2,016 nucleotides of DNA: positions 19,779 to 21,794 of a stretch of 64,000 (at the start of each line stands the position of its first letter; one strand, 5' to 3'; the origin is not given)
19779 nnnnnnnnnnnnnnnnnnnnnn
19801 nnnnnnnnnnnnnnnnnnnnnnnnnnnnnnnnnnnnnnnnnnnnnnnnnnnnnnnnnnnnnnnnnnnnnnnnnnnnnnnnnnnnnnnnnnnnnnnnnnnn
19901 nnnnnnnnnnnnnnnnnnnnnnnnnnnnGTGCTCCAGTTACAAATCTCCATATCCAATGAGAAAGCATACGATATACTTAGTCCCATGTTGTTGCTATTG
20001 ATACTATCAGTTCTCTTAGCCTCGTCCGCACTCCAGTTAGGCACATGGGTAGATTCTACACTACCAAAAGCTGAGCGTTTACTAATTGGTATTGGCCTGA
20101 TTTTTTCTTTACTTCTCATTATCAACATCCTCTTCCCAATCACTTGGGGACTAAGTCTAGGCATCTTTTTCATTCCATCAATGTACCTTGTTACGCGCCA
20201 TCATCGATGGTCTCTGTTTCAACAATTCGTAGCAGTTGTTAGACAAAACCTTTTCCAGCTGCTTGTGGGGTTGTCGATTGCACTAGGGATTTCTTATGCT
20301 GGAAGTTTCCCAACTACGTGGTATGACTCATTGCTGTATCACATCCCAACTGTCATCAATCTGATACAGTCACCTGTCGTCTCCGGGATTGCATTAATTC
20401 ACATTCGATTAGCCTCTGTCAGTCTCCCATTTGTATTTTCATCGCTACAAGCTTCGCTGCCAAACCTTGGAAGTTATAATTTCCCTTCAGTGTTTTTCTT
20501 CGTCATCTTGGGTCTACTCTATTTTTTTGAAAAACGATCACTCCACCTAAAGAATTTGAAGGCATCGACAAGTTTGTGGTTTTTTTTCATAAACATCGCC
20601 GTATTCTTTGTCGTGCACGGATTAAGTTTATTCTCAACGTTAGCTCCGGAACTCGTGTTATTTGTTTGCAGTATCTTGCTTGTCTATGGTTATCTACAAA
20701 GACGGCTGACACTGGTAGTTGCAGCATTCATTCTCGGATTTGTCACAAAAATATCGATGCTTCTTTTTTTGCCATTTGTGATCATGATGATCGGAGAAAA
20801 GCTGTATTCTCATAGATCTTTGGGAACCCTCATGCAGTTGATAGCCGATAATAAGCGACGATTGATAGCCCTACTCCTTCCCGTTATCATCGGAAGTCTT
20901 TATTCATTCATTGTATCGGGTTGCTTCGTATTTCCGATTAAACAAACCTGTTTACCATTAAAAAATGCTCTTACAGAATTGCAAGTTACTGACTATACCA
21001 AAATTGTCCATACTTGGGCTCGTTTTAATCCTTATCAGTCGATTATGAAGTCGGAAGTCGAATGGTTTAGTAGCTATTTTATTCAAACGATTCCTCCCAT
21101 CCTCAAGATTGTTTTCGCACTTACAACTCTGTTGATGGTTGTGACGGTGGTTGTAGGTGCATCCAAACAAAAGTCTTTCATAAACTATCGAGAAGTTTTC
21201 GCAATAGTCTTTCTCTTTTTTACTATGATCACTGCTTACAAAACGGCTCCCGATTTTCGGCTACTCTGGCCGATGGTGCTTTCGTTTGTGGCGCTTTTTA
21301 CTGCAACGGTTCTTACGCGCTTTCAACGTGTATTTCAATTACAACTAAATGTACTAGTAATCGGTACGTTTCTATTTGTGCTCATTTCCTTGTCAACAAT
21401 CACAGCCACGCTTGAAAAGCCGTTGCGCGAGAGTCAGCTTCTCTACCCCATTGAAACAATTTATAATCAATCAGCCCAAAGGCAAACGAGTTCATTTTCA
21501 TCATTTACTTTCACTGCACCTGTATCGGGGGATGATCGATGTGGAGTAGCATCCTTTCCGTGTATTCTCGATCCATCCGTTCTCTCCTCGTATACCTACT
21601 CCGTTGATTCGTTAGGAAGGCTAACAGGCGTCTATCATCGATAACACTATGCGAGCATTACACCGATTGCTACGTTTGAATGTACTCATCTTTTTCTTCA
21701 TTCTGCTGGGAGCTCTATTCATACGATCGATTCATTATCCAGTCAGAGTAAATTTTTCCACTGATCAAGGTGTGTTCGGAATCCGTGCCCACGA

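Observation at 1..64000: One contiguous glycosylation island with about 16 GT-C-like polytopic membrane proteins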

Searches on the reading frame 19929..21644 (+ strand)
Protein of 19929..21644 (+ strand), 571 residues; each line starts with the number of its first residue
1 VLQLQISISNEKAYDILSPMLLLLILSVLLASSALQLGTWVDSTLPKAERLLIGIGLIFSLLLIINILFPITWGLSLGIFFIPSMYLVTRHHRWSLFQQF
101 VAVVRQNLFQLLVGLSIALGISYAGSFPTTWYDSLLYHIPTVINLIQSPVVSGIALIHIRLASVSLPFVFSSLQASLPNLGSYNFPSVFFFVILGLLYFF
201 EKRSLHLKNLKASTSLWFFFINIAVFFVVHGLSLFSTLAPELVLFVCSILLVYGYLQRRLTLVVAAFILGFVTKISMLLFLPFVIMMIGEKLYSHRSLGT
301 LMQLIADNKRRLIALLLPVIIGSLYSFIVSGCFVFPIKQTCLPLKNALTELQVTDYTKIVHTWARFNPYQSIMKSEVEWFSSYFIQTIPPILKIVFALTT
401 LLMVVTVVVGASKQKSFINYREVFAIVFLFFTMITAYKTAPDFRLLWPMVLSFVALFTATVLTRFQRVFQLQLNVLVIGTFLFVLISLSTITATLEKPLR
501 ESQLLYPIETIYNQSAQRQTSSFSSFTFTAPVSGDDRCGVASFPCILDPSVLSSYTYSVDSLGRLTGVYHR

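Call 5: search_protein_families(library=pfam, proteins=[window:19929-21644:+], max_evalue=0.01)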
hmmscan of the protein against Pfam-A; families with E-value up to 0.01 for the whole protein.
window:19929-21644:+ (571 aa): 0 families

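Call 14: search_protein_families(library=ncbifam, proteins=[window:19929-21644:+], max_evalue=0.1)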
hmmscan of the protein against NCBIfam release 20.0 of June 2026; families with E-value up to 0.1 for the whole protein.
window:19929-21644:+ (571 aa): 2 families
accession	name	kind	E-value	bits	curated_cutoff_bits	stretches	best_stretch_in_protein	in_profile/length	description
NF047510.1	LIC_10190_fam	subfamily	5e-25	88.1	100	1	21-445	1-421/424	LIC_10190 family membrane protein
NF041281.1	TraA_gammapb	subfamily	0.09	12.8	50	0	101-124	40-63/75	TraA family conjugative transfer protein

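Call 18: search_solved_structures(query=window:19929-21644:+, max_evalue=1)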
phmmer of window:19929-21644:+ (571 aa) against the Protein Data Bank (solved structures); distinct sequences matched with E-value up to 1: 0.

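Call 44: find_homologous_proteins(query=window:19929-21644:+, max_evalue=0.001)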
Query window:19929-21644:+ (571 aa): 5 proteins with E <= 0.001 among 8000 candidates.
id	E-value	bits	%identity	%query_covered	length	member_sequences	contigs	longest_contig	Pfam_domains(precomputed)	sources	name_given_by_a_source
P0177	0.0e+0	1170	100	97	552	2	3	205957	PF26626.1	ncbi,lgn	-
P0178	1.9e-196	672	58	96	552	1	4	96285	PF26626.1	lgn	-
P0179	9.2e-163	561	53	96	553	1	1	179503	PF26626.1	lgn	-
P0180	1.8e-162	560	53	95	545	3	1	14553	PF26626.1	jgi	-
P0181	9.6e-161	555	51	94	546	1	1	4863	PF26626.1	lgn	-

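Call 45: find_encoding_contigs(protein=P0177, flank=10000, max_places=3)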
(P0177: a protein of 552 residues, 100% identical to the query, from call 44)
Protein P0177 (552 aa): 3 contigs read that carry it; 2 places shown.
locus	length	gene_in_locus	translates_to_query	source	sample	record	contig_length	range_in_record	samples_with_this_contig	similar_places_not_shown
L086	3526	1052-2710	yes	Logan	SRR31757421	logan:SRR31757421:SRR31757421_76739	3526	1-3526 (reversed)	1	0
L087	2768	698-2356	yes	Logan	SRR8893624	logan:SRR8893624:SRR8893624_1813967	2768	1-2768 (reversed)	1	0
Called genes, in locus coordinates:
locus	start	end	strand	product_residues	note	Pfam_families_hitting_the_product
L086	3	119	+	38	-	?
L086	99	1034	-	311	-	-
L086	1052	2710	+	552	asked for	PF26626:DUF8201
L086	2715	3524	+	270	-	?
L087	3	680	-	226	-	?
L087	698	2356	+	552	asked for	PF26626:DUF8201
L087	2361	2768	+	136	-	?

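Call 47: list_cluster_members(proteins=[P0177, P0001, P0120])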
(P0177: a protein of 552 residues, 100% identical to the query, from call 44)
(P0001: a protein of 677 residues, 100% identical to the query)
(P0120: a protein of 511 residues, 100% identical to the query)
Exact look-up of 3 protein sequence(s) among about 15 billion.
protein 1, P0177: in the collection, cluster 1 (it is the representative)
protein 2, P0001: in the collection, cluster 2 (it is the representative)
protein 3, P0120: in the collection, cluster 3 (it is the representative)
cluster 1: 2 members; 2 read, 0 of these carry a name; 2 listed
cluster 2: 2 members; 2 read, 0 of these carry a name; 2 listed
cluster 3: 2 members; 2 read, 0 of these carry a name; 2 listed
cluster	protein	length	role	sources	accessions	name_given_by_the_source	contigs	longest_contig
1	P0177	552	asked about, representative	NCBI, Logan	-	-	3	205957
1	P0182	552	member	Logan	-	-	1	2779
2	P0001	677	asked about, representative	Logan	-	-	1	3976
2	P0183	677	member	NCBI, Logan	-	-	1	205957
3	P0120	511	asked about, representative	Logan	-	-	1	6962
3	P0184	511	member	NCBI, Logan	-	-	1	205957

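Call 59: search_protein_representatives(protein=P0177)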
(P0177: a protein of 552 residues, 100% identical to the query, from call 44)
Query: 552 residues. Proteins with E-value up to 0.001 (for the whole library): 74; up to 1e-10: 6; up to 1e-30: 4. The best 74 are listed.
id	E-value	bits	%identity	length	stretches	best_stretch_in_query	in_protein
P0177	0.0e+00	1170.2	100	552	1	1-552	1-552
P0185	3.8e-50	187.9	33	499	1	48-549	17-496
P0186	6.8e-44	167.2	31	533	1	1-550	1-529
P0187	5.3e-42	161.0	31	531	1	17-550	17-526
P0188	5.5e-25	104.8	29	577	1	2-547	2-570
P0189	5.3e-23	98.3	28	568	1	34-548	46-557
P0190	1.1e-10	57.7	27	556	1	35-536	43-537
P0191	9.2e-10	54.6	27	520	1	38-528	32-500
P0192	3.0e-09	52.9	27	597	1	34-468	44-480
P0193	3.1e-09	52.9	26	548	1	6-530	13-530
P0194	3.3e-09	52.8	24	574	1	20-527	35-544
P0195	6.1e-09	51.9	24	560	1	2-527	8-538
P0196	1.3e-08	50.9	25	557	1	29-531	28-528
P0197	1.7e-08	50.5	25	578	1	28-438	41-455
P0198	1.7e-08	50.4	25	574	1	24-529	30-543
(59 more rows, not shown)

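Call 71: predict_structure(alignment_id=A4)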
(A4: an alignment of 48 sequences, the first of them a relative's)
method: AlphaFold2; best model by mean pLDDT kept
length: 552 residues; sequences in the alignment: 48
mean_pLDDT: 92.4   pTM: 0.93
mean pLDDT of the five models: 92.4, 92.4, 92.0, 90.3, 89.2
residues with pLDDT >= 90: 444; 70-90: 92; 50-70: 16; < 50: 0
segments of 3 or more residues with pLDDT < 50: none
pLDDT, mean of each block of 10 residues (from residue 1): 96 97 96 98 98 97 92 82 93 92 94 96 97 97 97 94 92 94 78 85 92 93 98 97 98 97 97 89 87 97 98 97 97 95 85 89 93 94 94 73 96 96 95 97 91 81 75 65 87 95 96 94 96 97 97 95
secondary structure, 60 per line:
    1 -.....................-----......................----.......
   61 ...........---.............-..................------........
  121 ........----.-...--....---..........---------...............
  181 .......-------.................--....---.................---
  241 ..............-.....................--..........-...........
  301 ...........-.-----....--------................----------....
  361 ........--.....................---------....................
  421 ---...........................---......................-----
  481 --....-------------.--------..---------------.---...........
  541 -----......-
elements in order: H2-22 H28-49 H54-71 H75-87 H89-106 H113-128 H140-143 H147-156 H166-187 H195-211 H214-217 H221-237 H241-254 H256-276 H279-288 H290-311 H331-346 H357-368 H371-391 H401-420 H424-450 H454-475 H483-486 H530-535 E536-540 E546-551

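Call 82: search_protein_families(library=pfam, proteins=[window:19929-21644:+], max_evalue=5)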
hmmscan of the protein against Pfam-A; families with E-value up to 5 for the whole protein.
window:19929-21644:+ (571 aa): 0 families
